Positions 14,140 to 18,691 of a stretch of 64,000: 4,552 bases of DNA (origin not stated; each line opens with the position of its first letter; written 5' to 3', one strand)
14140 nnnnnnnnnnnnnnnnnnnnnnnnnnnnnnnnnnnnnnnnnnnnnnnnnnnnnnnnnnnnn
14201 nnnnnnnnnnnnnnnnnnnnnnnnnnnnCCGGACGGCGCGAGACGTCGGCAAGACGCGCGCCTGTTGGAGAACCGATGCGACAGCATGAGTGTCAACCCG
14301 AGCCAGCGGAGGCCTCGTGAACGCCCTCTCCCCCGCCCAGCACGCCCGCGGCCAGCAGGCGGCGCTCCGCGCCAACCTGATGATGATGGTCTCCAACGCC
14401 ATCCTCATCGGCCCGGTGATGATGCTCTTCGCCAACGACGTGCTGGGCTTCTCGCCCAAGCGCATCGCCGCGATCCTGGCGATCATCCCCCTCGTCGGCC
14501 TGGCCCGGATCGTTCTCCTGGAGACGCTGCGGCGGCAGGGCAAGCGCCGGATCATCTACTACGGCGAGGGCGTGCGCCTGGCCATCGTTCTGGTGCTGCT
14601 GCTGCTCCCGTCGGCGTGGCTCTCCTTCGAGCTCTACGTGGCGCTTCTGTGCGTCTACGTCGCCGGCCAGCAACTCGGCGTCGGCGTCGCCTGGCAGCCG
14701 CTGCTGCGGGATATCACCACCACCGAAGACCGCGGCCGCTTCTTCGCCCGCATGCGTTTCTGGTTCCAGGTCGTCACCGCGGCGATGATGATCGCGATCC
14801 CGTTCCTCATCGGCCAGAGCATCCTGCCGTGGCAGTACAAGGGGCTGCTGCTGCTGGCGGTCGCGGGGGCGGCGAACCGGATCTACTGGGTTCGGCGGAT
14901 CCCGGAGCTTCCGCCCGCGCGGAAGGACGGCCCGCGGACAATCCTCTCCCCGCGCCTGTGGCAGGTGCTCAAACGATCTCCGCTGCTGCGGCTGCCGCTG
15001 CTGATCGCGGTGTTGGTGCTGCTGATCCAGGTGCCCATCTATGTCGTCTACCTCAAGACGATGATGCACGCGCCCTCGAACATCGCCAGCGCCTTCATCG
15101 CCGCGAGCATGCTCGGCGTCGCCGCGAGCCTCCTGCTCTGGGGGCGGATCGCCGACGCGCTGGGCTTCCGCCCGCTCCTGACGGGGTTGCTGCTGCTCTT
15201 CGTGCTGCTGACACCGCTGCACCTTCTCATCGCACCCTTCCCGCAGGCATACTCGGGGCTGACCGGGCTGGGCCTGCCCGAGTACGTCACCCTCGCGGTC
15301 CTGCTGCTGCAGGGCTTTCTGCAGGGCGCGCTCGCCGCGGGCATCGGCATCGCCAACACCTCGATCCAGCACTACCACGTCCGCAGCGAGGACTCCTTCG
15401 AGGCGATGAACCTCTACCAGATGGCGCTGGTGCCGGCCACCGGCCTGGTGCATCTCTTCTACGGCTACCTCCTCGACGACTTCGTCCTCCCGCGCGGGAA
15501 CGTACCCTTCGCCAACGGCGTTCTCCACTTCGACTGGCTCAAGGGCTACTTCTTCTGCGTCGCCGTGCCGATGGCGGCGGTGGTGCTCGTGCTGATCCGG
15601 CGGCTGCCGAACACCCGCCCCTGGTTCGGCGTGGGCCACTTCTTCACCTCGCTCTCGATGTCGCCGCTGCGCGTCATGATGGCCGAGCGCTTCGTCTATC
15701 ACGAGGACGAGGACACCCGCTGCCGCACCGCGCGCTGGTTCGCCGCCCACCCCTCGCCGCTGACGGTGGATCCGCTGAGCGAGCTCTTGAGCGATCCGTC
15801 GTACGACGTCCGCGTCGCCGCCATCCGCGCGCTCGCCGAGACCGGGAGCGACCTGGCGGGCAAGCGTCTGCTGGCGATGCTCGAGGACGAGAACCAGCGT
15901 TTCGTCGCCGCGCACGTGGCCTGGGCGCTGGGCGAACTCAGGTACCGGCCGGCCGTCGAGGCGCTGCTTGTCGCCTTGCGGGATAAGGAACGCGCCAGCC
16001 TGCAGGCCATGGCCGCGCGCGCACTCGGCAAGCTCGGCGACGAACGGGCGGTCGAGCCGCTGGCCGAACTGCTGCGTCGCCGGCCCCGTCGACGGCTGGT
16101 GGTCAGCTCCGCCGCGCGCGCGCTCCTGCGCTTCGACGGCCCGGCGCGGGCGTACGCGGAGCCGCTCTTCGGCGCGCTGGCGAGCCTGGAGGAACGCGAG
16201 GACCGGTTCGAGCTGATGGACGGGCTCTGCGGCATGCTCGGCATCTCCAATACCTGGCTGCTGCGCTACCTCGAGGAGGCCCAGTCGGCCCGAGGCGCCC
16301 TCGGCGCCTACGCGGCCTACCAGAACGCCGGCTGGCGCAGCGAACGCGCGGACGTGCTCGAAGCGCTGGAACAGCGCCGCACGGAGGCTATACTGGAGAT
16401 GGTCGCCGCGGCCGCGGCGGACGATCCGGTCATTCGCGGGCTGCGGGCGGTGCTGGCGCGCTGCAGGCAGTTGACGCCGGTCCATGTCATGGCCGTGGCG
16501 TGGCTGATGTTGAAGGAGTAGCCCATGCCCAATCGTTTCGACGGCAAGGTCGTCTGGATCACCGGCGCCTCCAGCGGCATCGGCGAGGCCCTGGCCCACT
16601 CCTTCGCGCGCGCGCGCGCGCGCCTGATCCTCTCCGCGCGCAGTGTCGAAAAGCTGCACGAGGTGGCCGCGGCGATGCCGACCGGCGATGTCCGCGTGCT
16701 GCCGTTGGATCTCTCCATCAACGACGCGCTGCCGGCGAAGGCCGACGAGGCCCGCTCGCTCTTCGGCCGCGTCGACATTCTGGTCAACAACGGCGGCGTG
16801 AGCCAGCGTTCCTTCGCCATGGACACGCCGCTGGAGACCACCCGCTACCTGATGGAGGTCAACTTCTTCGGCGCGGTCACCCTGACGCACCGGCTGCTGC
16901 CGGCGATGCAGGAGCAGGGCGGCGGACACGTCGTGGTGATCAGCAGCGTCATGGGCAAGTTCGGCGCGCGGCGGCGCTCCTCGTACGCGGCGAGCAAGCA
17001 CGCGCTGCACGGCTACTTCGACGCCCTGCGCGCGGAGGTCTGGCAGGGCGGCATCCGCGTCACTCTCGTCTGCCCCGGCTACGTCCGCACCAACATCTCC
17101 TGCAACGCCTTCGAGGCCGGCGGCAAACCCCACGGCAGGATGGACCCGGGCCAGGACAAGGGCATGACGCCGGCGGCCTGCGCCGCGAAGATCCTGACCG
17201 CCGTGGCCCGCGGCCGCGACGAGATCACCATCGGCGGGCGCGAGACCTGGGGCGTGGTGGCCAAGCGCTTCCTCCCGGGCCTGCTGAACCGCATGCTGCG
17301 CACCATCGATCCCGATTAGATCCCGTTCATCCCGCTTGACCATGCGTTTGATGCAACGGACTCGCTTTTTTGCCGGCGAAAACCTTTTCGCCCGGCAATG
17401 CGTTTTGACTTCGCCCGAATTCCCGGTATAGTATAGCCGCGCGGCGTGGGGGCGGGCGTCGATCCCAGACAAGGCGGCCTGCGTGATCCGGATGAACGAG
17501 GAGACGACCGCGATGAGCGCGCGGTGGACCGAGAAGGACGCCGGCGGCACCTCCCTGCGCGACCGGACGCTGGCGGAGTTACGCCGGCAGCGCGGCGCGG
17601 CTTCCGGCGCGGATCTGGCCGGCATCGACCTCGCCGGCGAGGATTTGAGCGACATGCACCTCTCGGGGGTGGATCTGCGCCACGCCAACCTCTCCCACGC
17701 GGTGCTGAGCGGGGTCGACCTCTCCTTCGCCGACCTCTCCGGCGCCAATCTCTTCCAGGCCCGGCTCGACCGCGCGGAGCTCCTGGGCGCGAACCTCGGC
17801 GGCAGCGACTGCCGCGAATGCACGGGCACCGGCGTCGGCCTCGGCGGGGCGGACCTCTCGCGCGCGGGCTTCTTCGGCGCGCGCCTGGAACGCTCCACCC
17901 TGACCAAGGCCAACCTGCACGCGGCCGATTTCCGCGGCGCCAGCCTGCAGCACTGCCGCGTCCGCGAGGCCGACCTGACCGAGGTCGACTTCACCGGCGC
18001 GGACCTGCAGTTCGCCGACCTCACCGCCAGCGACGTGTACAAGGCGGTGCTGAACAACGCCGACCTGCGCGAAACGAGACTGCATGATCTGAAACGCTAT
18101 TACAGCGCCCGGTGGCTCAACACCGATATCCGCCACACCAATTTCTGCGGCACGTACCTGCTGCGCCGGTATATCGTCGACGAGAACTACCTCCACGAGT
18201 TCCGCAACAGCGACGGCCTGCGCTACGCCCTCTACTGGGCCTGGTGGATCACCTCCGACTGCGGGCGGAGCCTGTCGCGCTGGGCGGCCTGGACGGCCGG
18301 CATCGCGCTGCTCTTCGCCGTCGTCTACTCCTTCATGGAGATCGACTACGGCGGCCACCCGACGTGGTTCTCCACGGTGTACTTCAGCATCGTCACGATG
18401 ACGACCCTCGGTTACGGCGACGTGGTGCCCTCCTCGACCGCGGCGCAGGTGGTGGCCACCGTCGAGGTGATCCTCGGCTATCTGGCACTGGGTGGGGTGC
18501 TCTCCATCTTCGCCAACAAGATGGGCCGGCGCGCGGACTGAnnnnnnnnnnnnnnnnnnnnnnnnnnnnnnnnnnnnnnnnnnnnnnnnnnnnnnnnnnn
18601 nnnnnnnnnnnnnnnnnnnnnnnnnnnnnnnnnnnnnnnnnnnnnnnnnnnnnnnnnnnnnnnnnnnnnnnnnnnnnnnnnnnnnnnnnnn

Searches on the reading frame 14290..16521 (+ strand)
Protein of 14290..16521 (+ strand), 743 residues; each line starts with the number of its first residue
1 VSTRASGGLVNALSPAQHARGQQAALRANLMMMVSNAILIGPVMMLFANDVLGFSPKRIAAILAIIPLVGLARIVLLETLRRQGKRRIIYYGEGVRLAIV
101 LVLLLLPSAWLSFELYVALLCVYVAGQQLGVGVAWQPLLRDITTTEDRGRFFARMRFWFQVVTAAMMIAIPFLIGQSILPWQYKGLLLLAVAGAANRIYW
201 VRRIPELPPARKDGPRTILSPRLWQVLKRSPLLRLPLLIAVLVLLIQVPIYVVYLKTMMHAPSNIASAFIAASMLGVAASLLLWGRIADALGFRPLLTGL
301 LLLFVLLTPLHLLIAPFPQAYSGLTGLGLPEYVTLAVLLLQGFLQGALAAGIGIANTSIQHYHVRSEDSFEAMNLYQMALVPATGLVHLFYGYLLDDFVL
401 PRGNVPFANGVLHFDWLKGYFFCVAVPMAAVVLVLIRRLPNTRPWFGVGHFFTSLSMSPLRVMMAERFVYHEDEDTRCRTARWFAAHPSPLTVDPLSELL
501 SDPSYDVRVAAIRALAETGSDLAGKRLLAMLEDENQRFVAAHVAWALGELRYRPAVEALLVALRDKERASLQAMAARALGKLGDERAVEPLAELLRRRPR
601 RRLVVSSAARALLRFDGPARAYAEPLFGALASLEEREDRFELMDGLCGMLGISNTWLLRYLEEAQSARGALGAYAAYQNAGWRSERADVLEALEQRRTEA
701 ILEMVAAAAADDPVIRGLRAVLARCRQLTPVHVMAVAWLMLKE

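Call 27: search_protein_families(library=pfam, proteins=[window:14290-16521:+], max_evalue=0.01)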
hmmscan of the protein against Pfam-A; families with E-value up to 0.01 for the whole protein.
window:14290-16521:+ (743 aa): 5 families
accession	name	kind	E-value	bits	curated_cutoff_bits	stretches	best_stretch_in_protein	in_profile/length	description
PF13646.12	HEAT_2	-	3.5e-20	72.5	27.7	2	469-547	9-87/88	HEAT repeats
PF07690.21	MFS_1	-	4e-12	46.2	33.4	2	133-357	104-337/347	Major Facilitator Superfamily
PF03130.22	HEAT_PBS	-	6e-09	36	20.9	1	572-596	2-26/27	PBS lyase HEAT-like repeat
PF13513.12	HEAT_EZ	-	3.1e-06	28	27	0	526-550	32-55/55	HEAT-like repeat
PF02985.28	HEAT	-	2.6e-05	24.5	23.5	1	494-517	3-26/31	HEAT repeat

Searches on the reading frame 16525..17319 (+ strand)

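Call 27: search_protein_families(library=pfam, proteins=[window:16525-17319:+], max_evalue=0.01)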
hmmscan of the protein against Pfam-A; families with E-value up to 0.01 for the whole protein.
window:16525-17319:+ (264 aa): 5 families
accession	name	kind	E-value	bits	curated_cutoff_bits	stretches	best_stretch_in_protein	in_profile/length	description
PF00106.31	adh_short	-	7e-49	166.4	26.6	1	8-194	1-189/195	short chain dehydrogenase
PF13561.12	adh_short_C2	-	7.5e-34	117.8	27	1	14-194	1-183/236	Enoyl-(Acyl carrier protein) reductase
PF08659.16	KR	-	6.2e-11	43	22.6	1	10-169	3-164/180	KR domain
PF01370.27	Epimerase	-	5.1e-05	23.2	20.9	1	11-172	2-160/240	NAD dependent epimerase/dehydratase family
PF13460.12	NAD_binding_10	-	0.0005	20.4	27.2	1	14-187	1-146/184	NAD(P)H-binding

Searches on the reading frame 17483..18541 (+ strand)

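Call 27: search_protein_families(library=pfam, proteins=[window:17483-18541:+], max_evalue=0.01)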
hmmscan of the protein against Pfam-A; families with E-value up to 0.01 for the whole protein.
window:17483-18541:+ (352 aa): 5 families
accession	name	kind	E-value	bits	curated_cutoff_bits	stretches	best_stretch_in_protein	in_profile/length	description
PF00805.28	Pentapeptide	-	1.2e-49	165.9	20.2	8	60-95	3-38/40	Pentapeptide repeats (8 copies)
PF13599.13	Pentapeptide_4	-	2e-16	60.3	38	3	124-199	2-77/78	Pentapeptide repeat region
PF07885.22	Ion_trans_2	-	9.5e-13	48.3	22.5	1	276-347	7-77/79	Ion channel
PF13576.12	Pentapeptide_3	-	3e-10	40.6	27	1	136-175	2-44/48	Pentapeptide repeats (9 copies)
PF25296.1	Decapeptide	-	3.4e-05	24.1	45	1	123-188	5-70/74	Decapeptide repeat region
